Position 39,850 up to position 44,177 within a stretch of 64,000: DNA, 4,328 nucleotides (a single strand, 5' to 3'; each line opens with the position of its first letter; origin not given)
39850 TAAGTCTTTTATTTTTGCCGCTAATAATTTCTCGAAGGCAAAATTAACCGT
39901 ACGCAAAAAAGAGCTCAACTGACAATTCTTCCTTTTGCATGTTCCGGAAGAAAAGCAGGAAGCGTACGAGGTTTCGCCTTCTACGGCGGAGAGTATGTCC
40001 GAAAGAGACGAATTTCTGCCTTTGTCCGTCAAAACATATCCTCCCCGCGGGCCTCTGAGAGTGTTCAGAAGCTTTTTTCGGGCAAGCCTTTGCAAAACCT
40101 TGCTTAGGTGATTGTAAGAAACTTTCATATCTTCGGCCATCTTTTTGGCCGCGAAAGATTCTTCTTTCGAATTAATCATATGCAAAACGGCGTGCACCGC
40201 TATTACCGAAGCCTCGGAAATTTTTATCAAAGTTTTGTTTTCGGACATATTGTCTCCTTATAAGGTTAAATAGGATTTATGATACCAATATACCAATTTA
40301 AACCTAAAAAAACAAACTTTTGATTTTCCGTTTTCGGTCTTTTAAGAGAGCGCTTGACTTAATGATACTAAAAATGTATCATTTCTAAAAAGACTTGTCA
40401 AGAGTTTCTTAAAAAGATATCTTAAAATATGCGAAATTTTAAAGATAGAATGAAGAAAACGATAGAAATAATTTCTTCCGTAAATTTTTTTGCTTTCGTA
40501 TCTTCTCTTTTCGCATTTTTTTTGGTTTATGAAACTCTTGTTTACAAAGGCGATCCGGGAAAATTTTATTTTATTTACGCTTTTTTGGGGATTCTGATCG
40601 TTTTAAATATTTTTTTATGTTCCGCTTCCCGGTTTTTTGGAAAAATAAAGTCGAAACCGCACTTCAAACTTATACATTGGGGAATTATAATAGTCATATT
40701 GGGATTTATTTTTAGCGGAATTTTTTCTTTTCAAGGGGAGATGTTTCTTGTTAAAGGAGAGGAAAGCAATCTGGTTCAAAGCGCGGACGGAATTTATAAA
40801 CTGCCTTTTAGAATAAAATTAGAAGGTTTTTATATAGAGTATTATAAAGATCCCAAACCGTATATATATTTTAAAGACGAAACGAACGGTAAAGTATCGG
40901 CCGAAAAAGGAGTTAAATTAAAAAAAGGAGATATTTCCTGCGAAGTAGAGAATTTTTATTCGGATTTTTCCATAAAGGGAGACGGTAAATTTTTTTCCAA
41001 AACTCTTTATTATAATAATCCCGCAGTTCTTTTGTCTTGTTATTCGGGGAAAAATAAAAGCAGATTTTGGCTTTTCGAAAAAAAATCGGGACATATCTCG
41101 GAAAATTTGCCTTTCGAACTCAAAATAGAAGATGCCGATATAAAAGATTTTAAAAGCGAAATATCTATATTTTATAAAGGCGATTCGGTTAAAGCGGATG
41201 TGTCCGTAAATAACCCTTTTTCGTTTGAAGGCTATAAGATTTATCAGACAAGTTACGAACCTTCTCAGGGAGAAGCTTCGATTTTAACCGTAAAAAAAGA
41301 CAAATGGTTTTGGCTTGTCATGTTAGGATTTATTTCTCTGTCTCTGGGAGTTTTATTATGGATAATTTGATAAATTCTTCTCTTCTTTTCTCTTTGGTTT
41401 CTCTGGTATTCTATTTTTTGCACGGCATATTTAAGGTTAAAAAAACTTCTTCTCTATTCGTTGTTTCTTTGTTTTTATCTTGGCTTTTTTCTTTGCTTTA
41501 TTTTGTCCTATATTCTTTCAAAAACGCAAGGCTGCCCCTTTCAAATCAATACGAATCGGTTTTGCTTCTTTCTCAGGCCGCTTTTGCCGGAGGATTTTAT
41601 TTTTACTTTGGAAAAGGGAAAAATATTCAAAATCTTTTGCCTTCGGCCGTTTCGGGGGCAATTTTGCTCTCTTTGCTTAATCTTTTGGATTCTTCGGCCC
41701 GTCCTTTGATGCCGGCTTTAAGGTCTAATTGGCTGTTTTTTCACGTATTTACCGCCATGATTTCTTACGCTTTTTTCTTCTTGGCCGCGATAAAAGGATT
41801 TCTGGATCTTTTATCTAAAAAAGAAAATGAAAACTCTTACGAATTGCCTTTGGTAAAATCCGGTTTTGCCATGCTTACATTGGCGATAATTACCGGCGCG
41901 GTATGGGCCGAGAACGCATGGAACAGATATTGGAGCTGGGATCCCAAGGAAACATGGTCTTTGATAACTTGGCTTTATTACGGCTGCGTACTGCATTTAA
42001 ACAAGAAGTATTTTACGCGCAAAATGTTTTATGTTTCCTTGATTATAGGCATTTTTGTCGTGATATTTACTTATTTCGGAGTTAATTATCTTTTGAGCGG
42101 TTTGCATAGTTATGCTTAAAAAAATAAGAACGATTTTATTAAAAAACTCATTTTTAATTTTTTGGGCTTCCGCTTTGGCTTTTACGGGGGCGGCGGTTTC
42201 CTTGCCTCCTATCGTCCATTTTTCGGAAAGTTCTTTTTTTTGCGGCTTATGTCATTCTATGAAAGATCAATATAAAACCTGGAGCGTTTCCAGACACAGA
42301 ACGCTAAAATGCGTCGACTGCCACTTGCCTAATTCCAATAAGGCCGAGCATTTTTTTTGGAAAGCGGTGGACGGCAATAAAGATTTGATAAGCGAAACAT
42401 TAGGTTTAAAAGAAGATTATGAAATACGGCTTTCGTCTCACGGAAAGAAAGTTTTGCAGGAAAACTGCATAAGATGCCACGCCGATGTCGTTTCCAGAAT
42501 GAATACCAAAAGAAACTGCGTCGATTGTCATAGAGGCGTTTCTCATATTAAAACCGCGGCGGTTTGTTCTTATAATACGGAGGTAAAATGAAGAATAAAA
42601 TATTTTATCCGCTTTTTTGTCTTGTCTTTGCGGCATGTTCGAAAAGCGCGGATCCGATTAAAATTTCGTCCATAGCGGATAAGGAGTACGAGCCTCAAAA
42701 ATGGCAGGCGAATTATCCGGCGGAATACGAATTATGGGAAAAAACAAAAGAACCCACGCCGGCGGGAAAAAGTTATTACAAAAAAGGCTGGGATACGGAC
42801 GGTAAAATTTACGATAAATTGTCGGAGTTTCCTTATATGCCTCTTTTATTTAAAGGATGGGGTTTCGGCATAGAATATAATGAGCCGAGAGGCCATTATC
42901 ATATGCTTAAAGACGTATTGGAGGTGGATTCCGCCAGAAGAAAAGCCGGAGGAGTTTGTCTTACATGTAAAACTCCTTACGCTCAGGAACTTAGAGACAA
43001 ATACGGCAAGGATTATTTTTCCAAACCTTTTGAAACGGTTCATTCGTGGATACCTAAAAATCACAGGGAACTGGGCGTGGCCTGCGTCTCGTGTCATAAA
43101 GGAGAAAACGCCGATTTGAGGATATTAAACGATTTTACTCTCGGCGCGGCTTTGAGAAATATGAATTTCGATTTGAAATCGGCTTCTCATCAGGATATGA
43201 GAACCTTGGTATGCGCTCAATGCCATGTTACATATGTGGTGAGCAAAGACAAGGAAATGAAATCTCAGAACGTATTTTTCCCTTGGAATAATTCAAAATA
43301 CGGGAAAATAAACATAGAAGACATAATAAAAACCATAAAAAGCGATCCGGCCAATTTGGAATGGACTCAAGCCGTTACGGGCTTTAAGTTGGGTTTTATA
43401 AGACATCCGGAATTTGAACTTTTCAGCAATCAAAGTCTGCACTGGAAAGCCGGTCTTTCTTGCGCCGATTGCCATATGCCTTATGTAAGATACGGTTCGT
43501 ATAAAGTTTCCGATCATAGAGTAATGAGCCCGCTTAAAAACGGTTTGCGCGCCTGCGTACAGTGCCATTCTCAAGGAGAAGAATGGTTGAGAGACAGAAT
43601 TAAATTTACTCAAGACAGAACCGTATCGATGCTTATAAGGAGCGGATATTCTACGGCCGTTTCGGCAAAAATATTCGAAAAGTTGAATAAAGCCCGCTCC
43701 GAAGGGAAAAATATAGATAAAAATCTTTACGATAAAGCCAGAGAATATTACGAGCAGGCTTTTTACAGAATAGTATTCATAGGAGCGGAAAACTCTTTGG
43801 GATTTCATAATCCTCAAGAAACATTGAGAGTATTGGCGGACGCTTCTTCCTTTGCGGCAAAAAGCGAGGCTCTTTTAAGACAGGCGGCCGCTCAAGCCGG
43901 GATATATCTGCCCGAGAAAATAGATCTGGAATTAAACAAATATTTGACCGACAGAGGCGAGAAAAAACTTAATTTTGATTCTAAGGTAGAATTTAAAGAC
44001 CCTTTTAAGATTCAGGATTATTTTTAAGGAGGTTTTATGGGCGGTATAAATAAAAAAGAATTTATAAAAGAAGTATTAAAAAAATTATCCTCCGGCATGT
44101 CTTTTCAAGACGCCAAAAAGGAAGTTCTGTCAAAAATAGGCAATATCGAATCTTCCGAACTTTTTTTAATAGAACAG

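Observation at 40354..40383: Candidate Rrf2/NsrR operator overlapping the promoter of the ccsBA-nrfHA operon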

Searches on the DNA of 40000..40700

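Call 61: search_rna_families(source=window, start=40000, end=40700, threshold=evalue, max_evalue=1)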
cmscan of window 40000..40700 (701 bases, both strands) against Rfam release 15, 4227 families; matches with E-value up to 1: 1.
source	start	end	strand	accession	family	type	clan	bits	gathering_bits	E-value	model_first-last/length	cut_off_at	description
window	40459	40501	+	RF03226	mir-8196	Gene; miRNA;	-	22.7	59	0.33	1-65/65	no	mir-8196 microRNA precursor family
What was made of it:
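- No Rfam family matches (call 61).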

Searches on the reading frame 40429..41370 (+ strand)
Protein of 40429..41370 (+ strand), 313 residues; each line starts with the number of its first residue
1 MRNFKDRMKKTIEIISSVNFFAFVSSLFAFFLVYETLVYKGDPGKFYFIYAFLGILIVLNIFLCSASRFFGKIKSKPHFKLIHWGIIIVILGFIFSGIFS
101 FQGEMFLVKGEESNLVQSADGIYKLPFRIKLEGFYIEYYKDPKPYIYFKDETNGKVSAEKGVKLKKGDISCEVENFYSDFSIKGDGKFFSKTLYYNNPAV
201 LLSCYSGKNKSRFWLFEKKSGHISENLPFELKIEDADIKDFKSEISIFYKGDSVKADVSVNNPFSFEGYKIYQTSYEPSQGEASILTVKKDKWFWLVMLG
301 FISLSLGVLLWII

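Call 7: search_protein_families(library=ncbifam, proteins=[window:40429-41370:+])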
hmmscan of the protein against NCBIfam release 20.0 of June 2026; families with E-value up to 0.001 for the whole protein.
window:40429-41370:+ (313 aa): 0 families

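Call 8: search_protein_families(library=pfam, proteins=[window:40429-41370:+])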
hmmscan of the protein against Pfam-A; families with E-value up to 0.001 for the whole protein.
window:40429-41370:+ (313 aa): 1 family
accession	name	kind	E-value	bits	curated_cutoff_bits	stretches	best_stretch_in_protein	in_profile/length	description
PF05140.19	ResB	-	2e-19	70.2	24.6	2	81-183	156-235/486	ResB-like family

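Call 56: find_homologous_proteins(query=window:40450-41370:+, max_evalue=1e-20)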
Query window:40450-41370:+ (306 aa): 3 proteins with E <= 1e-20 among 1407 candidates.
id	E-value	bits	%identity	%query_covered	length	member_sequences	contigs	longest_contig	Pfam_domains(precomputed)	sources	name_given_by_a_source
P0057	1.9e-197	673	100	100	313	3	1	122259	PF05140.20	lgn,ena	-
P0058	1.9e-86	309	48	100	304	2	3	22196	PF05140.20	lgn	-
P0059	1.2e-84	303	46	100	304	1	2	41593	PF05140.20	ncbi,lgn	ncbi:MAG: hypothetical protein Fur0012_05050 [Elusimicrobiota bacterium]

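Call 57: find_encoding_contigs(protein=P0059, flank=7000, max_places=3)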
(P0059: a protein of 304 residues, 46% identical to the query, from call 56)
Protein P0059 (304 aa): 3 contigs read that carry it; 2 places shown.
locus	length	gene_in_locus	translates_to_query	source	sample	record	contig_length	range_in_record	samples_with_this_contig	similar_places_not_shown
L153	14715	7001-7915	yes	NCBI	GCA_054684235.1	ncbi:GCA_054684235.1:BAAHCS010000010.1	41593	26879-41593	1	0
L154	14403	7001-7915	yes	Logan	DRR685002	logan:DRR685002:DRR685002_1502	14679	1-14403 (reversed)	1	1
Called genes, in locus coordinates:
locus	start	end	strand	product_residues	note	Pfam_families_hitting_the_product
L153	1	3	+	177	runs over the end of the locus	-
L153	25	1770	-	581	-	PF07973:tRNA_SAD, PF00587:tRNA-synt_2b, PF03129:HGTP_anticodon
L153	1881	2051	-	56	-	PF00301:Rubredoxin, PF21349:RUBY_RBDX (faint)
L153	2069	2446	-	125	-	PF06397:Desulfoferrod_N, PF01880:Desulfoferrodox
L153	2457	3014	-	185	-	PF00578:AhpC-TSA, PF08534:Redoxin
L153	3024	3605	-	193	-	PF00210:Ferritin (weak), PF02915:Rubrerythrin, PF23458:DUF7130 (weak), PF21349:RUBY_RBDX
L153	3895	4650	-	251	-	PF09674:DUF2400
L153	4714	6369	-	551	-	PF03063:Prismane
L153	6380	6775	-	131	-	PF02082:Rrf2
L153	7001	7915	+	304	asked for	PF05140:ResB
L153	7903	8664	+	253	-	PF01578:Cytochrom_C_asm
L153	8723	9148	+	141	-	PF03264:Cytochrom_NNT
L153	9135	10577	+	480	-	PF02335:Cytochrom_C552, PF14522:Cytochrome_C7 (faint)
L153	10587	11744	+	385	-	PF04282:DUF438, PF01814:Hemerythrin, PF08448:PAS_4 (weak), PF13426:PAS_9 (weak), PF13596:PAS_10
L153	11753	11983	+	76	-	PF08984:DUF1858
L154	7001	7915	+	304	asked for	PF05140:ResB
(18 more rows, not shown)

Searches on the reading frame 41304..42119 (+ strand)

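Call 7: search_protein_families(library=ncbifam, proteins=[window:41304-42119:+])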
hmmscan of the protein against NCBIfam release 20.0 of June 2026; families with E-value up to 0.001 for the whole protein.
window:41304-42119:+ (271 aa): 3 families
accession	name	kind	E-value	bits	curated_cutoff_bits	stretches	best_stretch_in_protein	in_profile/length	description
TIGR03144.1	cytochr_II_ccsB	equivalog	3.3e-50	171.2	187.6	2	184-271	164-252/252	c-type cytochrome biogenesis protein CcsB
TIGR01191.1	ccmC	subfamily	1.8e-13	50.8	186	1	144-268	13-140/184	heme ABC transporter permease CcmC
NF007691.0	PRK10369.1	subfamily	3.4e-09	36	394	1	132-267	159-299/573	heme lyase NrfEFG subunit NrfE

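Call 8: search_protein_families(library=pfam, proteins=[window:41304-42119:+])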
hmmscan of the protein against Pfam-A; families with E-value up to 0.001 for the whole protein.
window:41304-42119:+ (271 aa): 1 family
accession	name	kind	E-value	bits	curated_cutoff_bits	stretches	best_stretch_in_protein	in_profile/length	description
PF01578.25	Cytochrom_C_asm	-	5.9e-37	127.8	29.9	1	50-268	3-212/212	Cytochrome C assembly protein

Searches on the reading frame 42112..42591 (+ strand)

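Call 7: search_protein_families(library=ncbifam, proteins=[window:42112-42591:+])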
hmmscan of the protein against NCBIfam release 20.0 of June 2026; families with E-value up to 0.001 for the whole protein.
window:42112-42591:+ (159 aa): 6 families
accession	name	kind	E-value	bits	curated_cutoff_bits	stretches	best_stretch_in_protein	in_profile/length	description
TIGR03153.1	cytochr_NrfH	equivalog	1e-33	116.3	134.2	1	28-145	15-138/138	cytochrome c nitrite reductase small subunit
NF040967.1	cytc_ExtN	equivalog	2.3e-05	23.4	200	0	31-80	172-216/415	selenite/tellurite reduction operon c-type cytochrome ExtN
NF040968.1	FeS_ExtO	equivalog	2.9e-05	23.1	200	0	31-80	172-216/416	selenite/tellurite reduction operon b-type cytochrome iron-sulfur cluster-binding subunit ExtO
TIGR02162.1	torC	equivalog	6.4e-05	22.4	478.2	0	39-95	42-103/387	pentaheme c-type cytochrome TorC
NF040943.1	cytoc3_ExtM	equivalog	8.5e-05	21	800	0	114-150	17-53/599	selenite/tellurite reduction operon c-type cytochrome ExtM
NF011606.0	PRK15032.1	equivalog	0.00048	19.3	455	0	27-76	30-86/390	pentaheme c-type cytochrome TorC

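Call 8: search_protein_families(library=pfam, proteins=[window:42112-42591:+])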
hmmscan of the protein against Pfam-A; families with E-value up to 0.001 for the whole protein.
window:42112-42591:+ (159 aa): 2 families
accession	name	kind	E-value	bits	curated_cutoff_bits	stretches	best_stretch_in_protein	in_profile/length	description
PF03264.19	Cytochrom_NNT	-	8.9e-12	45.5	24.1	1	32-123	27-132/174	NapC/NirT cytochrome c family, N-terminal region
PF14522.11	Cytochrome_C7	-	0.00031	21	24.8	0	113-146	8-54/67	Cytochrome c7 and related cytochrome c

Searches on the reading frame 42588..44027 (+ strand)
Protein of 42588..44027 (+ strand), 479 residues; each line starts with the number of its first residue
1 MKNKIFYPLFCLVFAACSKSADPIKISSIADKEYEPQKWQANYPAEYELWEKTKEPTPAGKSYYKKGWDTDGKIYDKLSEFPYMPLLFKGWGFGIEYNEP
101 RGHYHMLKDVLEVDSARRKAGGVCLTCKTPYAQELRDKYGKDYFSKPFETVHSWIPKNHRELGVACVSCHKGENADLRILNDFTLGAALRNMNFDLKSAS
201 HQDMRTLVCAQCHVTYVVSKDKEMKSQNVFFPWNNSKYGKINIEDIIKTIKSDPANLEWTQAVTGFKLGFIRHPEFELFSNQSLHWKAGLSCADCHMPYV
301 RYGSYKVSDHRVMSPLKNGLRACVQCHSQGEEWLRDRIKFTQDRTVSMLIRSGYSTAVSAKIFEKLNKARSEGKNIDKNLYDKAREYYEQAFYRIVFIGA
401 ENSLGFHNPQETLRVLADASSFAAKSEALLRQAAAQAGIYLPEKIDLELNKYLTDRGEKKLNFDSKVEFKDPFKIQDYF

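Call 7: search_protein_families(library=ncbifam, proteins=[window:42588-44027:+])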
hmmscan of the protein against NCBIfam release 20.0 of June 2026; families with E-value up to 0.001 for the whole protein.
window:42588-44027:+ (479 aa): 4 families
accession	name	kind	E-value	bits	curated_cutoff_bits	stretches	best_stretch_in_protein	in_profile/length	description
NF008339.0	PRK11125.1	equivalog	1.3e-55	188.9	595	1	29-441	42-434/487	ammonia-forming cytochrome c nitrite reductase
TIGR03152.1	cyto_c552_HCOOH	exception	1.2e-39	136.4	692.5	1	70-442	24-393/441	ammonia-forming nitrite reductase cytochrome c552 subunit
NF008659.0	PRK11659.1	equivalog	0.00027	20.7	184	0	154-214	37-83/188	cytochrome c nitrite reductase pentaheme subunit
TIGR04257.1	nanowire_3heme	domain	0.00046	20.3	40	0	282-329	17-60/75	c(7)-type cytochrome triheme domain-containing protein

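Call 8: search_protein_families(library=pfam, proteins=[window:42588-44027:+])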
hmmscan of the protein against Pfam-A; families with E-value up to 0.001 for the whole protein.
window:42588-44027:+ (479 aa): 4 families
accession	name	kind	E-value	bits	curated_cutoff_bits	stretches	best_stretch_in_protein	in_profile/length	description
PF02335.20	Cytochrom_C552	-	1.2e-141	473.1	24.1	1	36-473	2-427/438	Cytochrome c552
PF14522.11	Cytochrome_C7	-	2.3e-09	37.4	24.8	1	282-332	5-53/67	Cytochrome c7 and related cytochrome c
PF14537.11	Cytochrom_c3_2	-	3.9e-06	27.7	25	0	285-333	2-39/79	Cytochrome c3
PF22113.1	Mtrc-MtrF_II-IV_dom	-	0.00017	21.6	30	0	122-228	29-142/176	Outer membrane cytochrome MtrC/MtrF-like, domains II/IV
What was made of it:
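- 40429..44027 (+): ccsB-ccsA-nrfH-nrfA operon. The true ccsB start is probably at 40450. Calls 7 and 8.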
